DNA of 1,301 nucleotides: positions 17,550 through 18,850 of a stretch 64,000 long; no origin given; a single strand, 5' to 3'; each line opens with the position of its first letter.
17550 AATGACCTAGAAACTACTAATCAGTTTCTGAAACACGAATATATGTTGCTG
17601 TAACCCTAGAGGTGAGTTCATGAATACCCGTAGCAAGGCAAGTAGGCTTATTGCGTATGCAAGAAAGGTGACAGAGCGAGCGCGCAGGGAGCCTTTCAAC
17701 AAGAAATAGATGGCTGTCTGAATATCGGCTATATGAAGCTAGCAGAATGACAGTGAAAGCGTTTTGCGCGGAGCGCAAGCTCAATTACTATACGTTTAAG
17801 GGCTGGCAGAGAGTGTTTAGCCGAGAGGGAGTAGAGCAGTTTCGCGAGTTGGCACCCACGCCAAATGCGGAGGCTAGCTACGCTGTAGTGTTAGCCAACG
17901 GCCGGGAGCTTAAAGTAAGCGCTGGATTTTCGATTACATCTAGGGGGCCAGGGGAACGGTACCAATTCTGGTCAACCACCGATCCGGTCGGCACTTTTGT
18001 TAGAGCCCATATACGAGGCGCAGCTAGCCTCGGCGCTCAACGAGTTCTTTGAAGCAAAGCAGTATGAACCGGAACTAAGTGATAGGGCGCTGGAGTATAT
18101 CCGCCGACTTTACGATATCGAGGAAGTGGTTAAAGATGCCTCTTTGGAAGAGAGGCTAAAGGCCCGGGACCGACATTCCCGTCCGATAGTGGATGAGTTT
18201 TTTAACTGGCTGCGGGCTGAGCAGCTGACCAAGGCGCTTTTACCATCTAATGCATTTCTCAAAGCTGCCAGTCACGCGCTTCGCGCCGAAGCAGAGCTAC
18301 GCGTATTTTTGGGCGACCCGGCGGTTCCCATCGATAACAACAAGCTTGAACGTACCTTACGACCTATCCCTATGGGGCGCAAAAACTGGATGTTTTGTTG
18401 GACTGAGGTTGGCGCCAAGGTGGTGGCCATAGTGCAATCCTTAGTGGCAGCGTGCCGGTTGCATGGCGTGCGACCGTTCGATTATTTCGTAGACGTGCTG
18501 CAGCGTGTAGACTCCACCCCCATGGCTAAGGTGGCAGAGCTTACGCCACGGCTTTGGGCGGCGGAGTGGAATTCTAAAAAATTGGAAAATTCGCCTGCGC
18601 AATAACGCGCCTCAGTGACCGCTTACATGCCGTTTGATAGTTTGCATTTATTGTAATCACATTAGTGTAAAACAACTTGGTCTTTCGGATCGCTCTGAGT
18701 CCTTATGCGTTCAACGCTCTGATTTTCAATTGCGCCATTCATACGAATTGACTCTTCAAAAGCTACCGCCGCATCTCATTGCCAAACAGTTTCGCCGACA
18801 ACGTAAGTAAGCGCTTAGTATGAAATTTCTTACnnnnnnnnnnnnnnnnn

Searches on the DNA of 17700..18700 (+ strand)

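Call 74: search_dna_similar(query=window:17700-18700:+, collection=plasmids, mode=distant, max_rows=8)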
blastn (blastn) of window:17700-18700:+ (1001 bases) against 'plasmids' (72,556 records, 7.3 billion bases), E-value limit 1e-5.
Records with a match: 2; places in all: 2; records where one place covers at least 80% of the query: 0.
Best place of each record, by identity: 60-80% 2.
By first word of the organism name: Aromatoleum 1; Acidithiobacillus 1.
By predicted mobility (MOB-suite, as given by PLSDB): conjugative 1; non-mobilizable 1.
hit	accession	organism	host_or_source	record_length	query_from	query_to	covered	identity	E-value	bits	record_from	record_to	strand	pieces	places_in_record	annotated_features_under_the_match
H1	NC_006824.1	Aromatoleum aromaticum EbN1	-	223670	685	809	12%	73.2%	1e-6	63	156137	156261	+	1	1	IS66-like element ISAzo19 family transposase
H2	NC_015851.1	Acidithiobacillus caldus SM-1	-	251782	615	721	11%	73.8%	3e-7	64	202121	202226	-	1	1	IS66 family transposase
